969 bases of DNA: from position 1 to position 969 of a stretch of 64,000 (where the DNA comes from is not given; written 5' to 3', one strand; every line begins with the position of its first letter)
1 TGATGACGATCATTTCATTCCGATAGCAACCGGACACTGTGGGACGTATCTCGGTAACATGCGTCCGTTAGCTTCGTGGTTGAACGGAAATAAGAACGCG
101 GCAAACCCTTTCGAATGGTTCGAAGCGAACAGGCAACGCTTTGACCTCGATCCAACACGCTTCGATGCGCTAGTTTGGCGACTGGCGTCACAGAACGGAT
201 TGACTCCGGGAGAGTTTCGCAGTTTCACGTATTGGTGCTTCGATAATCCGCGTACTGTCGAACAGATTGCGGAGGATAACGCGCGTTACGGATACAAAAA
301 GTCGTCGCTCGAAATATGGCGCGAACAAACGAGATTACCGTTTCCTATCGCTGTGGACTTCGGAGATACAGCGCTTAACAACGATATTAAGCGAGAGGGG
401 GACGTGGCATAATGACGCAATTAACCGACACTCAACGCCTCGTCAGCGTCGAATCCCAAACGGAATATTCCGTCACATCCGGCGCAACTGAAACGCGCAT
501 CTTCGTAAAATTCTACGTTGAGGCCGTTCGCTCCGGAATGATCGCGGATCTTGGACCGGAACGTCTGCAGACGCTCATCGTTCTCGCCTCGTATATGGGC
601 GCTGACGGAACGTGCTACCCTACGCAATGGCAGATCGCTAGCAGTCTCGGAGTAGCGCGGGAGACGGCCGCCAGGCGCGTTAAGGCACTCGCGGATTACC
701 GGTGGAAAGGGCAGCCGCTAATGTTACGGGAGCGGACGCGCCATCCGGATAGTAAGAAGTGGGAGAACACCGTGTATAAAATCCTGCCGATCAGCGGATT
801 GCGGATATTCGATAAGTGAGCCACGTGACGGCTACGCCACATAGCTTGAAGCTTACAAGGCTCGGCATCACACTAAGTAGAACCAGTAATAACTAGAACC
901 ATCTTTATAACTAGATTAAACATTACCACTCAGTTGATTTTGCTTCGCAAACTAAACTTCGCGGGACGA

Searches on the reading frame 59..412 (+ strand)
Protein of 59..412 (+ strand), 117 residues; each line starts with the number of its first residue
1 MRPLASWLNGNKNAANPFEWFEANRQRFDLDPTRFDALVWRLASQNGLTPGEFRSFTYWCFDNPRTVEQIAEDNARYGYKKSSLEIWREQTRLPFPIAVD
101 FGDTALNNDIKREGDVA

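Call 61: find_encoding_contigs(protein=window:59-412:+, flank=1300, max_places=10)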
Protein window:59-412:+ (117 aa): no gene with exactly this product is on record in the collection.

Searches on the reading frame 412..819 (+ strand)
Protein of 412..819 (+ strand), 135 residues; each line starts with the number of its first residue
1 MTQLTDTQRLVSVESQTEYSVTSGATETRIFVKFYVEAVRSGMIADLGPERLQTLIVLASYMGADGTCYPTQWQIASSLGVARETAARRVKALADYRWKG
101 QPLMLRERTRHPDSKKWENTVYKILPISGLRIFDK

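Call 10: find_encoding_contigs(protein=window:412-819:+, flank=10000, max_places=10)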
Protein window:412-819:+ (135 aa): 2 contigs read that carry it; 1 place shown.
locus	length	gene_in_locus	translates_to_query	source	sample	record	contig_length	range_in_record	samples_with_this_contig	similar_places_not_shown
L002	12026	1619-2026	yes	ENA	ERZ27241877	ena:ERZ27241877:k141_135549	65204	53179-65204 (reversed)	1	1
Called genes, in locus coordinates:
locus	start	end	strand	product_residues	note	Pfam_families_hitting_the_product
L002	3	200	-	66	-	?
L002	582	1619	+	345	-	-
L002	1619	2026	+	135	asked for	PF13730:HTH_36 (weak)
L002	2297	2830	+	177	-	PF06908:YpsA, PF02481:DNA_processg_A (weak)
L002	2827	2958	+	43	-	-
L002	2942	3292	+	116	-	-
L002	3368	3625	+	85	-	-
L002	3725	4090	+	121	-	-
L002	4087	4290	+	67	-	-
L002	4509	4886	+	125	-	-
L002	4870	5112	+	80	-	-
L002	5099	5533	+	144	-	-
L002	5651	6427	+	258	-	-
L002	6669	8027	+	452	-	PF13481:AAA_25 (weak), PF03796:DnaB_C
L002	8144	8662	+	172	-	-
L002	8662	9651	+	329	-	PF01751:Toprim (weak), PF13155:Toprim_2, PF13662:Toprim_4 (weak)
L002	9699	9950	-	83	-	PF12844:HTH_19, PF13443:HTH_26, PF01381:HTH_3, PF13412:HTH_24 (faint)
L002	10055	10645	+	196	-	-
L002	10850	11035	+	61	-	-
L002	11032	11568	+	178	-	-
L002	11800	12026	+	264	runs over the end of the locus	-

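Call 62: find_encoding_contigs(protein=window:412-819:+, flank=1640, max_places=10)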
Protein window:412-819:+ (135 aa): 2 contigs read that carry it; 1 place shown.
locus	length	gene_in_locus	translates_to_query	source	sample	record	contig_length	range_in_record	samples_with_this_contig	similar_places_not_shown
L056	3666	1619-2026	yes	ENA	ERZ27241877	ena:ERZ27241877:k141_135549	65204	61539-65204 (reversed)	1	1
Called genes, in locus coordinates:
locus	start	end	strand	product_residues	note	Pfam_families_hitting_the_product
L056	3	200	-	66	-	?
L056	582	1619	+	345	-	-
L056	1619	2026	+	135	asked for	PF13730:HTH_36 (weak)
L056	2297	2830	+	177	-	PF06908:YpsA, PF02481:DNA_processg_A (weak)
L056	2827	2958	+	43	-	-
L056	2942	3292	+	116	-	-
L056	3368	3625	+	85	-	-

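Call 64: search_protein_families(library=phrogs, proteins=[L002:582-1619:+, window:412-819:+], max_evalue=0.00001)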
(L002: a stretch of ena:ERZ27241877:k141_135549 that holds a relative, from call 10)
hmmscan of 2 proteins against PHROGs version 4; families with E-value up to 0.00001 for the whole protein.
L002:582-1619:+ (345 aa): 1 family
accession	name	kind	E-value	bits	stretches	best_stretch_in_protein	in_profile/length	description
phrog_1035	-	DNA, RNA and nucleotide metabolism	1.9e-08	35.5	1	128-259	64-229/271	endonuclease VII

window:412-819:+ (135 aa): 1 family
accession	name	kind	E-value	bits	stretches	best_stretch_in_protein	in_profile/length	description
phrog_12720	-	DNA, RNA and nucleotide metabolism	7.3e-49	165.7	1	22-134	3-113/117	DNA binding protein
